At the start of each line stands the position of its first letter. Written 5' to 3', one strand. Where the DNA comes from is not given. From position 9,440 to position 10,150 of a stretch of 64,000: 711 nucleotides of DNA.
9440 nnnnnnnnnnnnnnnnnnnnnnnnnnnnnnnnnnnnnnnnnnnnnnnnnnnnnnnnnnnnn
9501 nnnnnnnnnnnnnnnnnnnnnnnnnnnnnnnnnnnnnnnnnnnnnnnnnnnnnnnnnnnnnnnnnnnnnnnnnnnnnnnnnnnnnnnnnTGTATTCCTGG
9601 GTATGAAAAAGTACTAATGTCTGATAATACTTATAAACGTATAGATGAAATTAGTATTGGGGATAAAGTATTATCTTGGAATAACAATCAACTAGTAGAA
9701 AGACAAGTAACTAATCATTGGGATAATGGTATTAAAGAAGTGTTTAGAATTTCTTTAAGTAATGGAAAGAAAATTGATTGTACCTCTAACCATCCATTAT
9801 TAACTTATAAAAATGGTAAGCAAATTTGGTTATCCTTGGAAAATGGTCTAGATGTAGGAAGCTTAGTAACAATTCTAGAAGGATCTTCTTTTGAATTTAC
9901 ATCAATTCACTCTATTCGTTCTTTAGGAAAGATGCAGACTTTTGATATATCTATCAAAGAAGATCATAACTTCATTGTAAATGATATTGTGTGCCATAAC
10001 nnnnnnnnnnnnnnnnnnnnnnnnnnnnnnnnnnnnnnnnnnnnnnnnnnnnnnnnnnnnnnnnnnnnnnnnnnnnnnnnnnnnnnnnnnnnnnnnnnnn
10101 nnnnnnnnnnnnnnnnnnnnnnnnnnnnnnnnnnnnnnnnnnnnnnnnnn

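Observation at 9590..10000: Mini-intein splitting the terminase Walker A box (GRR | TGKT)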

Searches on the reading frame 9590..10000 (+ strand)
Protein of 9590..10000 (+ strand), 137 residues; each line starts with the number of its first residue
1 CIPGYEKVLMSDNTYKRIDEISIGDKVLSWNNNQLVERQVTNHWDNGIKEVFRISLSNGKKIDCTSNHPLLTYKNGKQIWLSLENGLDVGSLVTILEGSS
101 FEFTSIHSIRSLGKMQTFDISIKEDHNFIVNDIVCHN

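Call 3: search_protein_families(library=pfam, proteins=[window:9590-10000:+], max_evalue=1)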
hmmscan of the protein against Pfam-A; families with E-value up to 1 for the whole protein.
window:9590-10000:+ (137 aa): 6 families
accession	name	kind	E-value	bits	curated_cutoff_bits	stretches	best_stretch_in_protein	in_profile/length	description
PF14890.11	Intein_splicing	-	5e-17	62.6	35.8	2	9-79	2-78/155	Intein splicing domain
PF01079.26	Hint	-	1.9e-07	31.4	29.7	1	1-75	13-91/213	Hint module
PF07591.16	PT-HINT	-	0.00045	20.9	27.7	1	13-78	6-75/137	Pretoxin HINT domain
PF05203.21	Hom_end_hint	-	0.0027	18.2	32.1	1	7-32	7-32/228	Hom_end-associated Hint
PF14623.11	Vint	-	0.023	14.9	27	1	1-72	2-66/166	Hint-domain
PF23619.1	Ig_VWA7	-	0.063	14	27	0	46-95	27-80/104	VWA7 Ig-like domain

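Call 4: search_protein_families(library=ncbifam, proteins=[window:9590-10000:+], max_evalue=1)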
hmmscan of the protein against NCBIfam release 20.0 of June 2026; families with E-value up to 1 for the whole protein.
window:9590-10000:+ (137 aa): 11 families
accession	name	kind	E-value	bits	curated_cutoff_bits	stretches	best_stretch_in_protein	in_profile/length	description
NF005852.0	PRK07773.1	equivalog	3e-14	52.3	780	2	1-77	398-479/886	replicative DNA helicase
TIGR01445.1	intein_Nterm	domain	9.5e-09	36.1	24.5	1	1-72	1-83/83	intein N-terminal splicing region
NF038136.1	rSAM_Rv_intein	exception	1.3e-08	34.2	700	1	1-77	76-155/574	intein-containing Rv2578c family radical SAM protein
NF011302.0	PRK14714.1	equivalog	5.9e-05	20.8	1791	1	27-136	983-1099/1350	DNA-directed DNA polymerase II large subunit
NF038162.1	RtcB_rel_intein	exception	8.4e-05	20.7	1150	2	1-102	95-198/961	intein-containing RtcB family protein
TIGR01443.1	intein_Cterm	domain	0.00043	20.4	15.6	1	117-137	2-23/24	intein C-terminal splicing region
NF038098.1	GyrA_w_intein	exception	0.00086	17.3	1850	2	87-137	486-537/1232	intein-containing DNA gyrase subunit A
NF003158.0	PRK04132.1-3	equivalog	0.0012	15.9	1750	1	32-85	106-160/1437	replication factor C small subunit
NF005616.0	PRK07373.1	equivalog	0.0029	16.2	646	1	106-132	4-30/449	DNA polymerase III subunit alpha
NF007079.0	PRK09532.1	equivalog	0.0042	15.3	1525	1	17-75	794-853/876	DNA polymerase III subunit alpha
NF011418.0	PRK14845.1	equivalog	0.14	9.9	756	0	44-75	85-117/1049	translation initiation factor IF-2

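Call 5: search_protein_families(library=phrogs, proteins=[window:9590-10000:+], max_evalue=0.01)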
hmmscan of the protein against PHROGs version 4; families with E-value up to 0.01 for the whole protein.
window:9590-10000:+ (137 aa): 6 families
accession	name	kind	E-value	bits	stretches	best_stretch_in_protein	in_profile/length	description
phrog_21587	-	unknown function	5.2e-09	35.8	1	11-118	584-691/706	-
phrog_15127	-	head and packaging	0.0018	17.9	0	43-74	263-292/602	head protein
phrog_9666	-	unknown function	0.0019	17.5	0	27-96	103-171/779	-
phrog_510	-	DNA, RNA and nucleotide metabolism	0.0022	17.7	1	4-69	408-472/667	DNA primase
phrog_16259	-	DNA, RNA and nucleotide metabolism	0.0024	18.2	1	4-75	236-311/330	DNA helicase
phrog_50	-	DNA, RNA and nucleotide metabolism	0.0044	17.1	1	3-83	90-166/570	DnaC-like helicase loader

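Call 19: search_solved_structures(query=window:9590-10000:+, max_evalue=0.01, show_alignments=2)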
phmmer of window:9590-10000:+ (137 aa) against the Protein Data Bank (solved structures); distinct sequences matched with E-value up to 0.01: 40.
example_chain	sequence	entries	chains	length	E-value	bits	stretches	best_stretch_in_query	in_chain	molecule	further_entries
7cfv_A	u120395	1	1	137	3.9e-10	43.2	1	7-137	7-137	Spl DnaX mini-intein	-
4o1r_A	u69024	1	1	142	1.5e-09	41.3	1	32-137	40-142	Replicative DNA helicase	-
6qaz_A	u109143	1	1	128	1.5e-07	34.8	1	14-137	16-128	cyanophage-like gp41-1 intein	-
4e2u_A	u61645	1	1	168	3e-07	33.8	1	43-137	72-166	Pho radA intein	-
1mi8_A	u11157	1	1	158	1.6e-06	31.5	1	34-136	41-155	DnaB intein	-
1zd7_A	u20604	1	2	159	3.2e-06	30.5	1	41-130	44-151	DNA polymerase III alpha subunit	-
2keq_A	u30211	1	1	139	3.5e-06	30.4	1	25-131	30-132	DNA polymerase III alpha subunit, Nucleic acid binding OB-fold tRNA/helicase-type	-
4kl5_A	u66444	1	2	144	3.9e-06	30.2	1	25-131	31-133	DNA polymerase III, alpha subunit, Nucleic acid binding, OB-fold, tRNA/helicase-type chime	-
3nzm_A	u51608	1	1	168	4e-06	30.2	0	70-130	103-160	DNA polymerase III subunit alpha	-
6riz_A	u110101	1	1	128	5e-06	29.9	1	14-137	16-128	gp41-1 intein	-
1zde_A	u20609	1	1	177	5.4e-06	29.8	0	70-130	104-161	DNA polymerase III alpha subunit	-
4gig_A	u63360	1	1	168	2e-05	27.9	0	70-130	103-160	DNA polymerase III subunit alpha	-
5ol7_A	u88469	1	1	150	2.1e-05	27.9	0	24-74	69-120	DNA-directed DNA polymerase,DNA-directed DNA polymerase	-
5ol6_A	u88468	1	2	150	2.1e-05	27.9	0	24-74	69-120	Nucleic acid binding, OB-fold, tRNA/helicase-type,DNA-directed DNA polymerase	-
3igd_A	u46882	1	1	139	4.3e-05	26.8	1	16-137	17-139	Endonuclease PI-MtuI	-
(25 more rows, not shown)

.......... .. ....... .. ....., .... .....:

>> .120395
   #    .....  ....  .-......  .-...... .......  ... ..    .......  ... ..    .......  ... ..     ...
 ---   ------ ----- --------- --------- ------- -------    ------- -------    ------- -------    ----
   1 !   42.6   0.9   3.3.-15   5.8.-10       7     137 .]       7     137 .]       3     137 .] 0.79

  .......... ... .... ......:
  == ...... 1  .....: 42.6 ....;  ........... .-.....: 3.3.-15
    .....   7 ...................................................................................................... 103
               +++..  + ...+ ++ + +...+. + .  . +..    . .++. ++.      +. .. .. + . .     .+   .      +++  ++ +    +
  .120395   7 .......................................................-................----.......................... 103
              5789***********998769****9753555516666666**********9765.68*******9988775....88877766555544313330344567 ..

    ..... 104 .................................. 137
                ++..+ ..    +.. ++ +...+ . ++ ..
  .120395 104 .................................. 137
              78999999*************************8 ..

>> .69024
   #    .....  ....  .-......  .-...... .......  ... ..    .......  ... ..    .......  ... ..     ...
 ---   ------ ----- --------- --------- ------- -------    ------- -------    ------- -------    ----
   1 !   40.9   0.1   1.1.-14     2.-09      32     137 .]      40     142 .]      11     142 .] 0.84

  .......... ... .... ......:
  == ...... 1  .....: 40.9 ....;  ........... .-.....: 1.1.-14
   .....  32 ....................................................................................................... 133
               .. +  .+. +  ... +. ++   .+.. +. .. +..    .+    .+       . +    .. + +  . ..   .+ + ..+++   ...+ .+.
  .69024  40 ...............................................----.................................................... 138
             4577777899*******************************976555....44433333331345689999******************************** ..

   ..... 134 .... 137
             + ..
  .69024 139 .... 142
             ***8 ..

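Call 39: find_homologous_proteins(query=window:9590-10000:+, max_evalue=0.00001)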
Query window:9590-10000:+: 5 candidates shared short words with the query, none scored E <= 0.00001.

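Call 51: predict_structure(alignment_id=A1)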
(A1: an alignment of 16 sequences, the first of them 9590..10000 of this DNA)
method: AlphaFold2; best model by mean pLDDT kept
length: 137 residues; sequences in the alignment: 16
mean_pLDDT: 97.7   pTM: 0.90
mean pLDDT of the five models: 97.7, 97.4, 97.3, 97.2, 97.1
residues with pLDDT >= 90: 135; 70-90: 2; 50-70: 0; < 50: 0
segments of 3 or more residues with pLDDT < 50: none
pLDDT, mean of each block of 10 residues (from residue 1): 98 98 98 97 98 99 98 97 98 97 98 98 97 97
secondary structure, 60 per line:
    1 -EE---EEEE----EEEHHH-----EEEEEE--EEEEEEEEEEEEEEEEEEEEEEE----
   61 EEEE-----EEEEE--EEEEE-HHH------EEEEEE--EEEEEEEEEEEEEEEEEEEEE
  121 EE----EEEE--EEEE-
elements in order: E7-10 E15-17 E26-31 E34-56 E61-64 E70-74 E77-81 E92-97 E100-122 E127-130 E133-136

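Call 55: fold_search(model_id=the predicted structure, library=pdb)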
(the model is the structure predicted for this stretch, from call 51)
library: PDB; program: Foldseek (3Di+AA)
matches with E <= 10: 622; with E <= 0.001: 67
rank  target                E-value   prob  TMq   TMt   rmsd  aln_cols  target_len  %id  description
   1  4o1r                  1.5e-10  1.00  0.90  0.87   1.6       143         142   29  Crystal structure of NpuDnaB intein (released 2014-03-19)
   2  6frg                  1.6e-10  1.00  0.88  0.76   2.5       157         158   22  Crystal structure of G-1F mutant of Ssp DnaB Mini-Intein variant M86 (released 2019-01-30)
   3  6frh_A                3.8e-10  1.00  0.89  0.77   1.8       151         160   21  Crystal structure of Ssp DnaB Mini-Intein variant M86 (released 2019-01-30)
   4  6frh_B                4.9e-10  1.00  0.89  0.82   1.8       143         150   22  Crystal structure of Ssp DnaB Mini-Intein variant M86 (released 2019-01-30)
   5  1mi8                  6.3e-10  1.00  0.89  0.87   1.5       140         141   24  2.0 Angstrom crystal structure of a DnaB intein from Synechocystis sp. PCC 6803 (released 2003-08-19)
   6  3ifj_A                8.5e-10  1.00  0.86  0.85   2.0       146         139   20  Crystal structure of Mtu recA intein, splicing domain (released 2009-10-06)
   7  6rpq                  8.9e-10  1.00  0.87  0.49   3.9       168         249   18  Crystal structure of PhoCDC21-1 intein (released 2019-08-14)
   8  5i0a                  1.2e-09  1.00  0.83  0.80   2.4       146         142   21  RecA mini intein in complex with cisplatin (released 2016-09-21)
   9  6y75_B                1.7e-09  1.00  0.84  0.78   2.4       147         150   21  BIL2 domain from T.thermophila BUBL1 locus (C1A-N143A) (released 2021-02-03)
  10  6fre                  1.9e-09  1.00  0.90  0.80   1.5       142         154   22  Crystal structure of G-1F/H73A mutant of Ssp DnaB Mini-Intein variant M86 (released 2019-01-30)
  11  6y75_A                1.9e-09  1.00  0.85  0.76   2.4       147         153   21  BIL2 domain from T.thermophila BUBL1 locus (C1A-N143A) (released 2021-02-03)
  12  3igd                  2.0e-09  1.00  0.86  0.85   2.0       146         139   20  Crystal structure of Mtu recA intein, splicing domain (released 2009-10-06)
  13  2in9                  2.3e-09  1.00  0.86  0.85   2.0       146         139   21  crystal structure of Mtu recA intein, splicing domain (released 2007-05-01)
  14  6qaz                  2.4e-09  1.00  0.81  0.86   2.3       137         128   26  Crystal structure of gp41-1 intein (released 2019-11-13)
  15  6tyy                  3.0e-09  1.00  0.90  0.85   1.7       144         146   18  Hedgehog autoprocessing mutant D46H (released 2019-11-20)
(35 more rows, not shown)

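Call 63: search_dna_similar(query=window:9590-10000:+, collection=phages, mode=protein, max_evalue=0.001, max_rows=30)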
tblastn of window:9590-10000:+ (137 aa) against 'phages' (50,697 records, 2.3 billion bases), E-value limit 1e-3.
Records with a match: 57; places in all: 57; records where one place covers at least 80% of the query: 32.
Best place of each record, by identity: <60% 57.
By first word of the organism name: Gordonia 18; Vibrio 13; Corynebacterium 7; Prevotella 6; Planktothrix 2; Lactobacillus 2; Acinetobacter 2; Shewanella 2; Oceanotoga 1; uncultured 1; and 3 more.
By host as written in the record: Gordonia terrae 3612 16; - 13; Corynebacterium vitaeruminis NCIB 9291 7; Prevotella sp. 6; Planktothrix agardhii HAB637 2; Lactobacillus brevis 2; Vibrio crassostreae 2; Acinetobacter baumannii 2; and 6 more.
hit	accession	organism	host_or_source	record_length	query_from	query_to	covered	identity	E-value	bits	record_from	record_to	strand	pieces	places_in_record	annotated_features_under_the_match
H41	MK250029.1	Prevotella phage Lak-C1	Prevotella sp.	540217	1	137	100%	30.9%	3e-4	45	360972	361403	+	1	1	record has no annotation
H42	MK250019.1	Prevotella phage Lak-A2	Prevotella sp.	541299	1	137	100%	30.9%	3e-4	45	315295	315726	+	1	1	record has no annotation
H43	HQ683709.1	Planktothrix phage PaV-LD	Planktothrix agardhii HAB637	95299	1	137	100%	29.6%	9e-10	61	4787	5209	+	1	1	replicative DNA helicase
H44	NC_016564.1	Planktothrix phage PaV-LD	Planktothrix agardhii HAB637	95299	1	137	100%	29.6%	9e-10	61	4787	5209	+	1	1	DnaB-like replicative helicase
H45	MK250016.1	Prevotella phage Lak-A1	Prevotella sp.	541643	1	137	100%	29.5%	3e-4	45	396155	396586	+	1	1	record has no annotation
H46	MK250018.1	Prevotella phage Lak-A1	Prevotella sp.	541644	1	137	100%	29.5%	3e-4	45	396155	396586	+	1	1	record has no annotation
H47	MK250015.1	Prevotella phage Lak-A1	Prevotella sp.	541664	1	137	100%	29.5%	3e-4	45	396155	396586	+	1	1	record has no annotation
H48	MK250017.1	Prevotella phage Lak-A1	Prevotella sp.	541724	1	137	100%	29.5%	3e-4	45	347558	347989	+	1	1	record has no annotation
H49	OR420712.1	Oceanotoga phage vB_OteS-UFV02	Oceanotoga teriensis UFV_LIMV02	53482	9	137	94%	29.5%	2e-8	57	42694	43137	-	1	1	putative terminase large subunit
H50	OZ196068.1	Vibrio phage K453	Seawater and oysters mix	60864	1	137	100%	26.0%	3e-7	53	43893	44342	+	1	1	DNA helicase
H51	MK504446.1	Lactobacillus phage SAC12B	Lactobacillus brevis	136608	1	137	100%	25.8%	9e-6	49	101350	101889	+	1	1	helicase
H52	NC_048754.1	Lactobacillus phage SAC12B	Lactobacillus brevis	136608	1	137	100%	25.8%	9e-6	49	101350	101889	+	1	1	helicase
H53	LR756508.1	uncultured phage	metagenomic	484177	1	137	100%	25.2%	8e-5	46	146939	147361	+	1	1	record has no annotation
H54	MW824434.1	Vibrio phage PS65A.1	Vibrio crassostreae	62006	1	137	100%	24.8%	1e-7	55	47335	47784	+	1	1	hypothetical protein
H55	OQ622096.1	Vibrio phage 13VV501A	Vibrio vulnificus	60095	1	137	100%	24.3%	4e-6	50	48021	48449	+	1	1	P-loop containing nucleoside triphosphate hydrolase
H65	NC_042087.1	Corynebacterium phage Zion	Corynebacterium vitaeruminis NCIB 9291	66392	1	137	100%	22.6%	6e-8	56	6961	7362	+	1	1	terminase large subunit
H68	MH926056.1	Corynebacterium phage Cruella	Corynebacterium vitaeruminis NCIB 9291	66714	1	137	100%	22.6%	9e-8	55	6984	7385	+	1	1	12: terminase large subunit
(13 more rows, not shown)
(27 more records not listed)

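Call 64: get_annotated_region(hit=H65, flank=600)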
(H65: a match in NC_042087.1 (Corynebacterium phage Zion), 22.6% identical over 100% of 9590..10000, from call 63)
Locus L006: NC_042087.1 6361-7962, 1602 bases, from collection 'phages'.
description: Corynebacterium phage Zion, complete genome.
organism: Corynebacterium phage Zion (NCBI taxid 2047871)
taxonomy: Viruses; Duplodnaviria; Heunggongvirae; Uroviricota; Caudoviricetes; Zierdtviridae; Toshachvirinae; Ceetrepovirus; Corynebacterium virus Zion
host: Corynebacterium vitaeruminis NCIB 9291; source: soil; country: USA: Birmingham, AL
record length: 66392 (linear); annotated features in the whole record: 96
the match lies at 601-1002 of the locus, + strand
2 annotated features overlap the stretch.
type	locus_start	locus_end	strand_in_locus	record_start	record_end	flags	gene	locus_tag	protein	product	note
CDS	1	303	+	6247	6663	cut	-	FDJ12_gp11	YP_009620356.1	HNH endonuclease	-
CDS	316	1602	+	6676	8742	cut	-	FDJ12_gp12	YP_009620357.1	terminase large subunit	-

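Call 65: get_annotated_region(hit=H49, flank=600)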
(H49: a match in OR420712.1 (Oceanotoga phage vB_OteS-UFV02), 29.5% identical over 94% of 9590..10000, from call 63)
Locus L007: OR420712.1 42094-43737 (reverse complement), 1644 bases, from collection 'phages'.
description: Oceanotoga phage vB_OteS-UFV02, complete genome.
organism: Oceanotoga phage vB_OteS-UFV02 (NCBI taxid 3144840)
taxonomy: Viruses; Duplodnaviria; Heunggongvirae; Uroviricota; Caudoviricetes
host: Oceanotoga teriensis UFV_LIMV02; source: production water from offshore oil exploration; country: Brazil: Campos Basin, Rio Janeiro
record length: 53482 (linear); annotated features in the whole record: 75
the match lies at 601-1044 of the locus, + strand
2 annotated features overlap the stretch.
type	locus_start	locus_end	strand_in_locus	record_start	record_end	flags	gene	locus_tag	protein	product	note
CDS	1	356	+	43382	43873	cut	-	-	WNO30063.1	hypothetical protein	-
CDS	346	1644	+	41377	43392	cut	-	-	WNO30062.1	putative terminase large subunit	-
